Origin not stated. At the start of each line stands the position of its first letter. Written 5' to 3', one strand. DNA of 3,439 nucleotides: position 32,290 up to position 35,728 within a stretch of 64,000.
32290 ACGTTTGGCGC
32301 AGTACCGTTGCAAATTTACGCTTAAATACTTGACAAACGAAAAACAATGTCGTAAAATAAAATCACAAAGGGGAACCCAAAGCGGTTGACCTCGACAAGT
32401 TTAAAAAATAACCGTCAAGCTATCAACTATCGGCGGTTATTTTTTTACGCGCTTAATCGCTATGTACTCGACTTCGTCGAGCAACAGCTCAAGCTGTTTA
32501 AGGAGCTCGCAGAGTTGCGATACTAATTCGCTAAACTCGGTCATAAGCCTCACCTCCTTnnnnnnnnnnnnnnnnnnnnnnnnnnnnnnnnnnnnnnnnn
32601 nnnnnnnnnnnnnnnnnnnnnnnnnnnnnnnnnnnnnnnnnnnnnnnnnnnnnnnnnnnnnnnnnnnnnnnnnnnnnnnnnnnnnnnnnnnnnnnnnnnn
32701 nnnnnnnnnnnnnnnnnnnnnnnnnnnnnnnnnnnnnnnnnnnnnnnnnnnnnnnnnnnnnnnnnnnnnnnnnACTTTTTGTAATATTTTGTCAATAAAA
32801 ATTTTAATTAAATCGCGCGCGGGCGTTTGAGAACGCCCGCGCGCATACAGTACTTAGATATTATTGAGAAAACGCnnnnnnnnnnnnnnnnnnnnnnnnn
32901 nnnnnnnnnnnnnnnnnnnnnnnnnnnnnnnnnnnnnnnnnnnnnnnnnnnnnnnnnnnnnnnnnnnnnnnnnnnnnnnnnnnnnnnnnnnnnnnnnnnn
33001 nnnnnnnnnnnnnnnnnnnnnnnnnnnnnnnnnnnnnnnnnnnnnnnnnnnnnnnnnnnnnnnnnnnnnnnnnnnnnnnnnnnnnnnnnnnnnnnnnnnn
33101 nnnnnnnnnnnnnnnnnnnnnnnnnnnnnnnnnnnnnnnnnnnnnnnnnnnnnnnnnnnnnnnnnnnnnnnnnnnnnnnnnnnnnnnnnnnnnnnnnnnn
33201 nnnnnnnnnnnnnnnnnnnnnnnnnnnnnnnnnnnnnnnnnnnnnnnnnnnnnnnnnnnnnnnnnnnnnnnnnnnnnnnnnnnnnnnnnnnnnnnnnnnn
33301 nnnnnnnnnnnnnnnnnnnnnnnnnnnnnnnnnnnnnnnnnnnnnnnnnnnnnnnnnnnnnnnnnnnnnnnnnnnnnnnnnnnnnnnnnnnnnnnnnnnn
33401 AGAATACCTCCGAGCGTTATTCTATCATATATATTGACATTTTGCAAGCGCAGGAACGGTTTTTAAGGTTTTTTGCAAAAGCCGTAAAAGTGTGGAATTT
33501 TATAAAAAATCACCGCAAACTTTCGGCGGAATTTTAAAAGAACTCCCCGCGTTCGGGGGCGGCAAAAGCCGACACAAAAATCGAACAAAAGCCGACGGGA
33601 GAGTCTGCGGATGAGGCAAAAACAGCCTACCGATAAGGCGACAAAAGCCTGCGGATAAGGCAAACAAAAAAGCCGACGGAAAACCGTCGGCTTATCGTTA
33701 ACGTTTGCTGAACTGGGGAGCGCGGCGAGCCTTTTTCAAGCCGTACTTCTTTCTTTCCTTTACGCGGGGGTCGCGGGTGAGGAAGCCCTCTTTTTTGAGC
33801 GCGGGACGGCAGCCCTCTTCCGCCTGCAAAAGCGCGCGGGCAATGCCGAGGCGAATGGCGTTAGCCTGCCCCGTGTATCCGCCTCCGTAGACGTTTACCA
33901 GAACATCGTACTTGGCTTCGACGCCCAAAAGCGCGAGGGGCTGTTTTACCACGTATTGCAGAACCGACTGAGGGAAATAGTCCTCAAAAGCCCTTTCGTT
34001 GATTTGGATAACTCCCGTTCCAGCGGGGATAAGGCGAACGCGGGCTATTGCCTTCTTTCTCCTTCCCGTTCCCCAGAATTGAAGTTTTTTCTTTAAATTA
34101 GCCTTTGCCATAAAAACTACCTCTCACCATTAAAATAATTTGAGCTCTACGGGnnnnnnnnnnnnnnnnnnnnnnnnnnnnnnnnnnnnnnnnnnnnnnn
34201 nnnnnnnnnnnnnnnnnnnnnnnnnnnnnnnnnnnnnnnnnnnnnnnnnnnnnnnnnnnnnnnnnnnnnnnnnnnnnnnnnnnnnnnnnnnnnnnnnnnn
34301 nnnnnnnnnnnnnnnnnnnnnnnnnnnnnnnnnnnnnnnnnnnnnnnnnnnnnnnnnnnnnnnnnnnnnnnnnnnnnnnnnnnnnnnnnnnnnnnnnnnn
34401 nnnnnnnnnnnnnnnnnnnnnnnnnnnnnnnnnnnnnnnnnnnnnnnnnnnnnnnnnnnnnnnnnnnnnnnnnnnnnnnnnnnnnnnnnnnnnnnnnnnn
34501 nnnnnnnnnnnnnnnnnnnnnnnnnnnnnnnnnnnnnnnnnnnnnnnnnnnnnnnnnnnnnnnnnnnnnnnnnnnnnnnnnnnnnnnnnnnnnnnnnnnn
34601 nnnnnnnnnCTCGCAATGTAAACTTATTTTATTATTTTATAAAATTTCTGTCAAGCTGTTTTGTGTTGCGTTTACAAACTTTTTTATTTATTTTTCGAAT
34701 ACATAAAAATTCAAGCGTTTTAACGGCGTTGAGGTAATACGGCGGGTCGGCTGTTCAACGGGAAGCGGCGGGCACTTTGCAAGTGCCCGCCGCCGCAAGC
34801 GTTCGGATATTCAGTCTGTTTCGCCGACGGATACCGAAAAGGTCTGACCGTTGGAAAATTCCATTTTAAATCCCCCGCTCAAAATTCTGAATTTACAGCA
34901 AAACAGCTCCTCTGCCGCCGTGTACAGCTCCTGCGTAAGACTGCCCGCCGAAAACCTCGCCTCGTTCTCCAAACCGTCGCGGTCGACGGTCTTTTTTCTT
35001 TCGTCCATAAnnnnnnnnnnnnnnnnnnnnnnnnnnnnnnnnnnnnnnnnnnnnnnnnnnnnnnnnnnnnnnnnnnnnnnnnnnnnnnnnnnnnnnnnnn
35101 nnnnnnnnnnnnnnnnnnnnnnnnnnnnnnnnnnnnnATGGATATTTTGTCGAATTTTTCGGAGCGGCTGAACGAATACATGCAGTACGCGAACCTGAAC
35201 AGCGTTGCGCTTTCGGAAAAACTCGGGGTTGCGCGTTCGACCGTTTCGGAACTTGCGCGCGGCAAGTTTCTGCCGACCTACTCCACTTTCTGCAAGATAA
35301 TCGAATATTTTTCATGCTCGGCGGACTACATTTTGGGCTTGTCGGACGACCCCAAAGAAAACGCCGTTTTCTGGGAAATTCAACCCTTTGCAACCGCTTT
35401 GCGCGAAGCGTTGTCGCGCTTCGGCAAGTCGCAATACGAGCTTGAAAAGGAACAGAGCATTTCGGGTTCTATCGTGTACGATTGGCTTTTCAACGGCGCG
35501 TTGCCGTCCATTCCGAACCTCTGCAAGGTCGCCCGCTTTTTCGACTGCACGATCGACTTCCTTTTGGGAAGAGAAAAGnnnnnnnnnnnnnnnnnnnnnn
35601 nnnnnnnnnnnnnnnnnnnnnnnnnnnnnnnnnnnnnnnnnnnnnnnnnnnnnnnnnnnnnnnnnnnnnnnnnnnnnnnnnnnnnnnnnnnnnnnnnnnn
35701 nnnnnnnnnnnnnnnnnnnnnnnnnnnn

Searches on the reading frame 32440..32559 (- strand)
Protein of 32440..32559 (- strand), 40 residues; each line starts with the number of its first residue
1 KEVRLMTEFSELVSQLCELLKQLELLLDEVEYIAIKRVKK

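Call 92: find_homologous_proteins(query=window:32440-32559:-, max_evalue=1)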
Query window:32440-32559:- (40 aa): 7 proteins with E <= 1 among 7 candidates.
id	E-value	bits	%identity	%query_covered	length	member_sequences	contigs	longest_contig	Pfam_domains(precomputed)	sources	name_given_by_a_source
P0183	2.5e-12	62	100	88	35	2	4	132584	-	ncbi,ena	-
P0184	4.8e-9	52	83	88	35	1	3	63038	-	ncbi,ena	-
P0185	6.2e-9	52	83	88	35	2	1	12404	-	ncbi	-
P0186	1.1e-8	51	79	98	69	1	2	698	-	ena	-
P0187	6.1e-8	49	77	88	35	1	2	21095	-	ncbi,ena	-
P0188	3.5e-3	34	63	88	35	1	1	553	-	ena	-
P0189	3.6e-3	34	63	88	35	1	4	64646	-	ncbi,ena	-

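Call 97: predict_structure(alignment_id=A7)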
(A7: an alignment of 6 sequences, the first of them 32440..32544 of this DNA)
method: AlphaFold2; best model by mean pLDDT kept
length: 35 residues; sequences in the alignment: 6
mean_pLDDT: 93.1   pTM: 0.55
mean pLDDT of the five models: 93.1, 92.6, 91.4, 89.5, 88.6
residues with pLDDT >= 90: 29; 70-90: 4; 50-70: 2; < 50: 0
segments of 3 or more residues with pLDDT < 50: none
pLDDT, mean of each block of 10 residues (from residue 1): 92 98 96 80
secondary structure, 60 per line:
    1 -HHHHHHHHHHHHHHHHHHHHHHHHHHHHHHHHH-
elements in order: H2-34

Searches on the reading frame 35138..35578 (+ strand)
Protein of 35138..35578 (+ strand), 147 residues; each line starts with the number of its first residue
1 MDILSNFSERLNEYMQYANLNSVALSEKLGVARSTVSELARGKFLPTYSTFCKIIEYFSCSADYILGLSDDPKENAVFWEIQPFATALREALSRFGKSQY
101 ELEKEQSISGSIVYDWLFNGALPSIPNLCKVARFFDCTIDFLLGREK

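Call 11: search_protein_families(library=pfam, proteins=[window:35138-35578:+], max_evalue=10)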
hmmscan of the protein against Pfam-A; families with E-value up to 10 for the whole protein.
seq(147 aa): 11 families
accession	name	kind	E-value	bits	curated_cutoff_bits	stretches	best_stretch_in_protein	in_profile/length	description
PF01381.28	HTH_3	-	3.1e-14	53.2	23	2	19-65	9-55/55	Helix-turn-helix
PF12844.13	HTH_19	-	5.7e-09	36.2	30.2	2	9-66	2-59/64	Helix-turn-helix domain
PF13443.12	HTH_26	-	4.7e-07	30.4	22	2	10-68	1-60/63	Cro/C1-type HTH DNA-binding domain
PF13560.12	HTH_31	-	0.00022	21.9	27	1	7-58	2-54/64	Helix-turn-helix domain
PF13744.12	HTH_37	-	0.0083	16.3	27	1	9-44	21-56/80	Helix-turn-helix domain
PF08667.16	BetR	-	0.023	15.2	21.6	1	24-71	27-74/148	BetR domain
PF07022.19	Phage_CI_repr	-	0.03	15.1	22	1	11-43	3-36/65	Bacteriophage CI repressor helix-turn-helix domain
PF04552.19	Sigma54_DBD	-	0.07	13.3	22.8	1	7-62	39-92/160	Sigma-54, DNA binding domain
PF24495.1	Ig_TMEM131_2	-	0.11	12.9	27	1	48-86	28-71/94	Transmembrane protein 131 second Ig-like domain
PF13412.12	HTH_24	-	0.19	11.8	21.9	1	11-37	9-35/48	Winged helix-turn-helix DNA-binding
PF12728.13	HTH_17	-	0.24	12.1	27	1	26-48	8-30/51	Helix-turn-helix domain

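Call 17: find_related_loci(query=window:35138-35578:+, collection=genome_contigs, flank=4000)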
Query seq(147 aa) (147 aa) in genome_contigs; peptide patterns used: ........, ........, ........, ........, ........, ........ (x = any residue, [..] = any of these).
91 stretches matched a pattern, but none encodes a relative of the query by tblastn (E <= 1e-3).
